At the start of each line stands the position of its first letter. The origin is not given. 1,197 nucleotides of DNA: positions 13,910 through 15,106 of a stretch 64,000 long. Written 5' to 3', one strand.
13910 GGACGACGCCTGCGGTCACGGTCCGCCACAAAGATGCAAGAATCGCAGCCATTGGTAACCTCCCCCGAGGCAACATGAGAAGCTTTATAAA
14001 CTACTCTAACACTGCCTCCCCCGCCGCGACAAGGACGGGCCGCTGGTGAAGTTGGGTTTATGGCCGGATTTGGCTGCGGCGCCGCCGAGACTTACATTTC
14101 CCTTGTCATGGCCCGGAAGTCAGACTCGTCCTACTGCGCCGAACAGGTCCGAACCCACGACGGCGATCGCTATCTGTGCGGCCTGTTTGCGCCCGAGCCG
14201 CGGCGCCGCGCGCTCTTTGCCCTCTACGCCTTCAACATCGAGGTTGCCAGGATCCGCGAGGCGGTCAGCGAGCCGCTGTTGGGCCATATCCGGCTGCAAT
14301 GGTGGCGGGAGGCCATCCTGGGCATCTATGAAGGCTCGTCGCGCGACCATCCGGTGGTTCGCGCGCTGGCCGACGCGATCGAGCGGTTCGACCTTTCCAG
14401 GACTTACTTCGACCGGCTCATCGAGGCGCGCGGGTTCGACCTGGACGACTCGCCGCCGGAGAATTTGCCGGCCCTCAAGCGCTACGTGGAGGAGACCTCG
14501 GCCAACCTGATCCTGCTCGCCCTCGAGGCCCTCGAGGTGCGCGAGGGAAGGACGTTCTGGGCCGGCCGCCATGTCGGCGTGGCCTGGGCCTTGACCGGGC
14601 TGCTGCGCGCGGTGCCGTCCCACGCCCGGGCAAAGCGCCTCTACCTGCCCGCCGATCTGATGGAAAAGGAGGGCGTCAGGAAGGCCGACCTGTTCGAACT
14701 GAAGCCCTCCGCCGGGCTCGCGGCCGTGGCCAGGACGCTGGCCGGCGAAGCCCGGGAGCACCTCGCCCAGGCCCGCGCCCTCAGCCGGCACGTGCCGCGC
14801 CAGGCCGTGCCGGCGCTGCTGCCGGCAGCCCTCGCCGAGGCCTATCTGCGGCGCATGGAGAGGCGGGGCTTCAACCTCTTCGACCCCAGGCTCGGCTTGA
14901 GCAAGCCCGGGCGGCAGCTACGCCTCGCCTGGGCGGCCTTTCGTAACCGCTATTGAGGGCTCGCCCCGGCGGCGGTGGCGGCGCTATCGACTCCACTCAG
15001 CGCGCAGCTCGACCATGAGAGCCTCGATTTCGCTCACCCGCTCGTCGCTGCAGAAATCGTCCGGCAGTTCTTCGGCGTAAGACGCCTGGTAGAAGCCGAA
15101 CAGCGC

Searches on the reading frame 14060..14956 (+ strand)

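Call 58: search_protein_families(library=pfam, proteins=[window:14060-14956:+], max_evalue=0.0001)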
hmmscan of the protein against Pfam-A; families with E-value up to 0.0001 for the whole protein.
window:14060-14956:+ (298 aa): 1 family
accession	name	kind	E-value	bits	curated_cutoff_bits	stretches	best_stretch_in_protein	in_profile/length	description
PF00494.24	SQS_PSY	-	2.3e-68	231.2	26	1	30-282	1-261/263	Squalene/phytoene synthase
